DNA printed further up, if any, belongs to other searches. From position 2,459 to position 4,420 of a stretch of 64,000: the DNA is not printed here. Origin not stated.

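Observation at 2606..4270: Single-polypeptide fusion of a PfkB sugar kinase and an inositol-monophosphatase-family phosphatase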

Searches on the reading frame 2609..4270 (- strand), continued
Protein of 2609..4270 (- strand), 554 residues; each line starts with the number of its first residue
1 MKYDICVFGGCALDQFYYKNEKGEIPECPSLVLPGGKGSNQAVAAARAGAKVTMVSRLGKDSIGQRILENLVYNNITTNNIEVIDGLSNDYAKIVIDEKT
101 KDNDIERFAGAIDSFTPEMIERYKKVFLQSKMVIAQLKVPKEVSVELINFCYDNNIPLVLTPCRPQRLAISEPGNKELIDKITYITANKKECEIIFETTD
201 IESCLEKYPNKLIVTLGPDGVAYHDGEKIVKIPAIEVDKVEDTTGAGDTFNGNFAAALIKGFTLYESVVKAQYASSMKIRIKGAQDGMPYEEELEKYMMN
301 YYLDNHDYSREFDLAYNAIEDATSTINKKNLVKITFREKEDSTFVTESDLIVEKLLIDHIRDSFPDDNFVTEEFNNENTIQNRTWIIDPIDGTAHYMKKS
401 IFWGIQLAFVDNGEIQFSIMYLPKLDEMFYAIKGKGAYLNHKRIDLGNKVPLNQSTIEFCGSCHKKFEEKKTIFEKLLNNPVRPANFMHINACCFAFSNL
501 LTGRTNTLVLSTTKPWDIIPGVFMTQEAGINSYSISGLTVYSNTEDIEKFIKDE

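Call 13: find_encoding_contigs(protein=P0097, flank=8000, max_places=3)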
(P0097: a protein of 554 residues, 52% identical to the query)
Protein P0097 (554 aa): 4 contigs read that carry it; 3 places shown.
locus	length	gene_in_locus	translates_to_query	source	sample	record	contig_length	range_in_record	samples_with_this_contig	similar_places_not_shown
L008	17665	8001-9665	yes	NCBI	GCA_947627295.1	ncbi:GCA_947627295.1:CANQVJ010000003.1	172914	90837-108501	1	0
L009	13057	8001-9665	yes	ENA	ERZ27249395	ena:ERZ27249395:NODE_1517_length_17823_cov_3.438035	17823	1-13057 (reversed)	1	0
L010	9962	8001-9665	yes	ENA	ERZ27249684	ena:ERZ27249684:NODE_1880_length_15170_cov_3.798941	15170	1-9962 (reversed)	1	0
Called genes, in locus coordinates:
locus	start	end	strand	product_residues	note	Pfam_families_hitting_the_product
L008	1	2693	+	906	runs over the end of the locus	PF00690:Cation_ATPase_N, PF00122:E1-E2_ATPase, PF00702:Hydrolase, PF13246:Cation_ATPase, PF12710:HAD (weak), PF00689:Cation_ATPase_C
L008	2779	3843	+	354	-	PF01522:Polysacc_deac_1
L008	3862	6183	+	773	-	-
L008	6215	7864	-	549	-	PF13231:PMT_2, PF02366:PMT, PF16192:PMT_4TMC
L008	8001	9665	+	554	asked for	PF00294:PfkB, PF00459:Inositol_P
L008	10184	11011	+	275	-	PF01841:Transglut_core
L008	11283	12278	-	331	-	-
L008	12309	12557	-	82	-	-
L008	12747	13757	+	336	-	PF04055:Radical_SAM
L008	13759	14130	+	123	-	-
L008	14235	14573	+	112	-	-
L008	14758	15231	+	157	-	PF10754:DUF2569 (weak)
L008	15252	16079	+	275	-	PF02517:Rce1-like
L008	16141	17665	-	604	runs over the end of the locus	-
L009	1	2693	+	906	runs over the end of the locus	PF00690:Cation_ATPase_N, PF00122:E1-E2_ATPase, PF00702:Hydrolase, PF13246:Cation_ATPase, PF12710:HAD (weak), PF00689:Cation_ATPase_C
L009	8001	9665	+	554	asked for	PF00294:PfkB, PF00459:Inositol_P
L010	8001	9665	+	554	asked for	PF00294:PfkB, PF00459:Inositol_P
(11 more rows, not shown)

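Call 14: find_encoding_contigs(protein=P0116, flank=8000, max_places=3)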
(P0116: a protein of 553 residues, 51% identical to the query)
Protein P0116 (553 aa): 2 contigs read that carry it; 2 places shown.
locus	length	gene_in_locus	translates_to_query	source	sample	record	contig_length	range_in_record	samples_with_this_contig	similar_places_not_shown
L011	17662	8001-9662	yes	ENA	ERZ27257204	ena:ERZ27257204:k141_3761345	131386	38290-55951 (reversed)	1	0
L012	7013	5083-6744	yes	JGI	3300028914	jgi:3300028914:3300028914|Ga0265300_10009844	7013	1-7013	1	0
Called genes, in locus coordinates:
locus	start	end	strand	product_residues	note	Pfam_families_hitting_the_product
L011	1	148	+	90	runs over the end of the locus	PF01084:Ribosomal_S18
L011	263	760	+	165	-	-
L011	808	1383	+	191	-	PF00625:Guanylate_kin, PF20720:nSTAND3 (weak), PF02223:Thymidylate_kin (faint), PF13238:AAA_18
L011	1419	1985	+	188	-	PF06941:NT5C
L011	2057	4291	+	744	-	PF23139:OB_YrrC, PF14490:HHH_RecD2, PF05970:PIF1, PF13086:AAA_11 (weak), PF13245:AAA_19, PF13604:AAA_30, PF18335:SH3_13, PF13538:UvrD_C_2, +5 more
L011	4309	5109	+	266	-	PF00156:Pribosyltran (weak)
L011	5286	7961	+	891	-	PF07517:SecA_DEAD, PF00270:DEAD (weak), PF01043:SecA_PP_bind, PF21090:P-loop_SecA, PF07516:SecA_SW, PF02810:SEC-C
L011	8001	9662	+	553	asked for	PF00294:PfkB, PF00459:Inositol_P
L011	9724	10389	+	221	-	PF01966:HD (weak)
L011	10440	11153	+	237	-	PF04973:NMN_transporter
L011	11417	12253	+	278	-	PF03462:PCRF, PF00472:RF-1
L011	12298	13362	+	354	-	PF00814:TsaD, PF22521:HypF_C_2 (weak)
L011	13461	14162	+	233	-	PF01520:Amidase_3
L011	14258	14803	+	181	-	-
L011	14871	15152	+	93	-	-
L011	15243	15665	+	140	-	PF00636:Ribonuclease_3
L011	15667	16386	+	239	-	PF08032:SpoU_sub_bind, PF00588:SpoU_methylase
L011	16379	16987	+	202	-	PF04542:Sigma70_r2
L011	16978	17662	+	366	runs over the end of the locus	PF05496:RuvB_N (faint), PF04851:ResIII (faint), PF13177:DNA_pol3_delta2, PF00004:AAA, PF22608:DNAX_ATPase_lid, PF12169:DNA_pol3_gamma3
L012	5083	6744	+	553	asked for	PF00294:PfkB, PF00459:Inositol_P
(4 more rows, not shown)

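Call 15: find_encoding_contigs(protein=P0022, flank=7000, max_places=2)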
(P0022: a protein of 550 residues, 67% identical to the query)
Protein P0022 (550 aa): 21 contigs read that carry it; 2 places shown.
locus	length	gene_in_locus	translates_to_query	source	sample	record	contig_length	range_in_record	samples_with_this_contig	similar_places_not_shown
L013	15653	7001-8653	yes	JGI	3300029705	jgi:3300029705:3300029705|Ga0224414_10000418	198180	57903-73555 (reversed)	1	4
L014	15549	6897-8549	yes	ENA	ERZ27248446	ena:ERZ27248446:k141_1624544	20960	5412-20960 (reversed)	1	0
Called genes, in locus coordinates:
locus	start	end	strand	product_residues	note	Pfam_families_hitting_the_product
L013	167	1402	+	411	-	PF02885:Glycos_trans_3N, PF00591:Glycos_transf_3, PF07831:PYNP_C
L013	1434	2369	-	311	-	PF02557:VanY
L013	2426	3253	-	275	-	PF00149:Metallophos, PF12850:Metallophos_2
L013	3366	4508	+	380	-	PF00768:Peptidase_S11, PF13354:Beta-lactamase2, PF07943:PBP5_C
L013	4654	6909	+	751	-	-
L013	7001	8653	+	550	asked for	PF00294:PfkB, PF00459:Inositol_P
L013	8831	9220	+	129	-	PF00293:NUDIX, PF14815:NUDIX_4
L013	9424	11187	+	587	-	PF00664:ABC_membrane, PF00005:ABC_tran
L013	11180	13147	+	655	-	PF00664:ABC_membrane, PF02463:SMC_N (faint), PF00005:ABC_tran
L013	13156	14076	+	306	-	PF06271:RDD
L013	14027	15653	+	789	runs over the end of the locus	-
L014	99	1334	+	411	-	PF02885:Glycos_trans_3N, PF00591:Glycos_transf_3, PF07831:PYNP_C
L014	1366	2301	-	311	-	PF02557:VanY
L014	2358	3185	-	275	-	PF00149:Metallophos, PF12850:Metallophos_2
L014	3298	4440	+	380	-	PF00768:Peptidase_S11, PF13354:Beta-lactamase2, PF07943:PBP5_C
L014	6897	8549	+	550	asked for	PF00294:PfkB, PF00459:Inositol_P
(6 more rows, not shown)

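Call 16: find_encoding_contigs(protein=P0102, flank=7000, max_places=2)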
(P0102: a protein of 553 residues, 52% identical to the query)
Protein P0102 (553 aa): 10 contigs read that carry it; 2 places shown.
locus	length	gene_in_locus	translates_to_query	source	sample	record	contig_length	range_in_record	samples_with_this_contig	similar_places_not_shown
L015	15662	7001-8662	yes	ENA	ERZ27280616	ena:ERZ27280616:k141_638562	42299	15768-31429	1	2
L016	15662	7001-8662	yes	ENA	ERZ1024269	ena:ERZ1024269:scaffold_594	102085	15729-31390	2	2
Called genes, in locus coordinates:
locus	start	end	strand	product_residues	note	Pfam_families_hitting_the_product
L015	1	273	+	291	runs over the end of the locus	PF00005:ABC_tran, PF13304:AAA_21 (weak)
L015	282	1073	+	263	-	PF12679:ABC2_membrane_2, PF10920:DUF2705 (weak), PF13346:ABC2_membrane_5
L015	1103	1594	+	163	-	-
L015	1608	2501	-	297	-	PF00491:Arginase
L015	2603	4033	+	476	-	PF01225:Mur_ligase, PF08245:Mur_ligase_M, PF02875:Mur_ligase_C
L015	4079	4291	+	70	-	-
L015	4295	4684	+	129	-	-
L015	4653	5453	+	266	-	PF00924:MS_channel_2nd, PF21082:MS_channel_3rd (weak)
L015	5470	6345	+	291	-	PF01545:Cation_efflux, PF16916:ZT_dimer (weak)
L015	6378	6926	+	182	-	-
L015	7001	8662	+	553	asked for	PF00294:PfkB, PF00459:Inositol_P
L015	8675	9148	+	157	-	PF02525:Flavodoxin_2, PF03358:FMN_red (weak), PF12641:Flavodoxin_3 (faint), PF12682:Flavodoxin_4, PF12724:Flavodoxin_5 (faint)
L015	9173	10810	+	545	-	PF02366:PMT, PF13231:PMT_2, PF16192:PMT_4TMC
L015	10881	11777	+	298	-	PF00294:PfkB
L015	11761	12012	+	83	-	PF01713:Smr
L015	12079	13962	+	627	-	-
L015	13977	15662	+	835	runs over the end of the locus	-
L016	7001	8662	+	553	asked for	PF00294:PfkB, PF00459:Inositol_P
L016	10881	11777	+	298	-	PF00294:PfkB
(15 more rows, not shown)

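Call 17: find_encoding_contigs(protein=P0048, flank=7000, max_places=2)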
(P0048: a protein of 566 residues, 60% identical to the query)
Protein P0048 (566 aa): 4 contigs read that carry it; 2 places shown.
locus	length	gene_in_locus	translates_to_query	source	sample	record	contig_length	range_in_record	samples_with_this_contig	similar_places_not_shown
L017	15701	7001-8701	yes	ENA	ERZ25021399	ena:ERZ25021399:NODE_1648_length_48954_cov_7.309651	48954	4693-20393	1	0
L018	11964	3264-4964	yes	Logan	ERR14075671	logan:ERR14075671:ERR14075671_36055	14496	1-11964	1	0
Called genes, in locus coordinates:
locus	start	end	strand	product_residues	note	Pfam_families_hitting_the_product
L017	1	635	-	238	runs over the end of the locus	-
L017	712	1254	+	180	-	-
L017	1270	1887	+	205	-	-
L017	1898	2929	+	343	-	-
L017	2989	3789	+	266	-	PF00106:adh_short, PF08659:KR (weak), PF13561:adh_short_C2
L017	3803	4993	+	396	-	PF26363:Phospholipase-like (weak)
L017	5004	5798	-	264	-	PF00528:BPD_transp_1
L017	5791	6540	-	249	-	PF00005:ABC_tran, PF13304:AAA_21 (faint)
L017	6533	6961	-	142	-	-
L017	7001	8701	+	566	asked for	PF00294:PfkB, PF00459:Inositol_P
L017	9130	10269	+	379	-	PF00239:Resolvase, PF07508:Recombinase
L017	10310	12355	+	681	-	PF00155:Aminotran_1_2, PF00583:Acetyltransf_1, PF13673:Acetyltransf_10 (faint), PF13508:Acetyltransf_7, PF08445:FR47 (weak)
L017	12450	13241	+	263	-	PF03496:ADPrib_exo_Tox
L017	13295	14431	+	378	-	PF07690:MFS_1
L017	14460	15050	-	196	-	PF13379:NMT1_2, PF09084:NMT1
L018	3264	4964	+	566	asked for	PF00294:PfkB, PF00459:Inositol_P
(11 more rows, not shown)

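Call 18: find_encoding_contigs(protein=P0120, flank=7000, max_places=2)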
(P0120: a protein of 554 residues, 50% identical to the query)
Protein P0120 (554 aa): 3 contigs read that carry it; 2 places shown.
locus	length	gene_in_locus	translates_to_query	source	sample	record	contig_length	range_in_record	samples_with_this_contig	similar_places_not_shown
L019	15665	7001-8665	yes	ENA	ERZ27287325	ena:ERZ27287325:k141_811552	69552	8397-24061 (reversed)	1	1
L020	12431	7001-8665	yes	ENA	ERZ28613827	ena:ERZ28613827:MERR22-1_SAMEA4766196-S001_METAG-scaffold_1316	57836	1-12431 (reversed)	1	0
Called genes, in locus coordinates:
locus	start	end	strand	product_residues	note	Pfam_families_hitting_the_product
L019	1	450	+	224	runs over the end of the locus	-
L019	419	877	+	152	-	-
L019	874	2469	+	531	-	-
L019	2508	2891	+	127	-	-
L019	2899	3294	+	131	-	-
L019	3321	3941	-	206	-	PF05389:MecA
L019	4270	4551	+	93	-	PF01250:Ribosomal_S6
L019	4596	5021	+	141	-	PF00436:SSB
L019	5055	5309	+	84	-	PF01084:Ribosomal_S18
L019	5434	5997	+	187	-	PF06695:Sm_multidrug_ex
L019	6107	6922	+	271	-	PF00924:MS_channel_2nd, PF21082:MS_channel_3rd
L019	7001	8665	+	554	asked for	PF00294:PfkB, PF00459:Inositol_P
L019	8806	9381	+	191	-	PF00440:TetR_N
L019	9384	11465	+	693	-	PF12051:DUF3533, PF12698:ABC2_membrane_3, PF06419:COG6_N (faint), PF12698:ABC2_membrane_3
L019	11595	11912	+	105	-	PF03091:CutA1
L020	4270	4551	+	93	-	PF01250:Ribosomal_S6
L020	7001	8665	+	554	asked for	PF00294:PfkB, PF00459:Inositol_P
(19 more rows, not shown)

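Call 27: find_related_loci(query=A1, collection=metagenome_contigs, flank=7000)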
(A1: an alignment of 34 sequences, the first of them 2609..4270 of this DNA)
Query A1 (554 aa) in metagenome_contigs; peptide patterns used: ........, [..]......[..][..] (x = any residue, [..] = any of these).
600 stretches matched a pattern (row limit reached: there are more); 562 encode a relative of the query (tblastn E <= 1e-3); the best 80 are kept; 80 distinct loci.
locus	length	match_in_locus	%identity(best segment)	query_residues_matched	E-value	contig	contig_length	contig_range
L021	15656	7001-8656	50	1-551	0e+0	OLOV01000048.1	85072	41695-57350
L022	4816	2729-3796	52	1-361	2e-109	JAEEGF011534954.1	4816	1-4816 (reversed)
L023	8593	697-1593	54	4-301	6e-100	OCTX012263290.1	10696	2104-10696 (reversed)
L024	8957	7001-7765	42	33-298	7e-57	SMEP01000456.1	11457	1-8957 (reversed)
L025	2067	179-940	42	33-295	6e-57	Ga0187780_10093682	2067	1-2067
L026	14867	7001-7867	36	5-298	6e-50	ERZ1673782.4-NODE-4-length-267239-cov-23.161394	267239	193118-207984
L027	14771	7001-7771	41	33-298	8e-50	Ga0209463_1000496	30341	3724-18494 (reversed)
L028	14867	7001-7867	37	5-298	1e-48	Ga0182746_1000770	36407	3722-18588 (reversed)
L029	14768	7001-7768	39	34-298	3e-48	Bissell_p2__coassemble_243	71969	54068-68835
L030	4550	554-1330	40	33-301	4e-48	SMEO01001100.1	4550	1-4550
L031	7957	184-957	38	32-298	2e-47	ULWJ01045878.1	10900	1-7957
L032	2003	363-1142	36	31-299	1e-47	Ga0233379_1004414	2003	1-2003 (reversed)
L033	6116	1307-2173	35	5-298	8e-46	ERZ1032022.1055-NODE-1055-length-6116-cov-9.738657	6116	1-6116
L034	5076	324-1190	35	5-298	2e-45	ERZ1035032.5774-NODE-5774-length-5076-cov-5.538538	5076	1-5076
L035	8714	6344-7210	36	5-298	2e-45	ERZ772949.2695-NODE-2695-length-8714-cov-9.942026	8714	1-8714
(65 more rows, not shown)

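Call 31: predict_structure(alignment_id=A1)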
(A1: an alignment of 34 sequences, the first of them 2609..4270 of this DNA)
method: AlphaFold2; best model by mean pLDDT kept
length: 554 residues; sequences in the alignment: 34
mean_pLDDT: 91.0   pTM: 0.84
mean pLDDT of the five models: 91.0, 90.9, 90.2, 88.3, 87.1
residues with pLDDT >= 90: 404; 70-90: 131; 50-70: 17; < 50: 2
segments of 3 or more residues with pLDDT < 50: none
pLDDT, mean of each block of 10 residues (from residue 1): 94 92 88 93 97 97 95 97 94 87 83 92 97 93 97 98 93 95 96 96 96 92 95 89 92 96 93 95 93 89 84 94 83 69 77 93 96 90 91 57 88 95 92 92 84 95 89 94 93 92 95 92 95 90 91 69
secondary structure, 60 per line:
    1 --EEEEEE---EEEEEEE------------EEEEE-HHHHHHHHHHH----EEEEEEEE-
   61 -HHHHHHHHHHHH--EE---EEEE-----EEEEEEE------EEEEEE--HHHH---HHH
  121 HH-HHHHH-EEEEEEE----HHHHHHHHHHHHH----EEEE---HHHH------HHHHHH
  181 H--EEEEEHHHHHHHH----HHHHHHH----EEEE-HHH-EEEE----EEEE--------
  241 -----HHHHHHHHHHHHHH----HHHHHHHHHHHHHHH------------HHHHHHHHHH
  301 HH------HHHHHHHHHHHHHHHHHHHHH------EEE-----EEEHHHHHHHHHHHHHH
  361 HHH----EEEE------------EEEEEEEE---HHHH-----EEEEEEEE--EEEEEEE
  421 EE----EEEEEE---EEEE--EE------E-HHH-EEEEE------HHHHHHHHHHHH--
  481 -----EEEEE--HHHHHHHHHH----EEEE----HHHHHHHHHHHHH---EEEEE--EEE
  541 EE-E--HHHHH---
elements in order: E3-8 E12-18 E31-35 H37-47 E52-59 H62-73 E81-84 E90-96 E103-108 H111-114 H118-122 H124-128 E130-136 H141-153 E158-161 H165-168 H175-181 E184-188 H189-196 H201-207 E212-215 E221-224 E229-232 H246-259 H264-278 H291-302 H309-329 E336-338 E344-346 H347-363 E368-371 E384-391 H395-398 E404-411 E414-422 E427-432 E436-439 E456-460 H467-478 E486-490 H493-502 E507-510 H515-527 E531-535 E538-542 H547-551
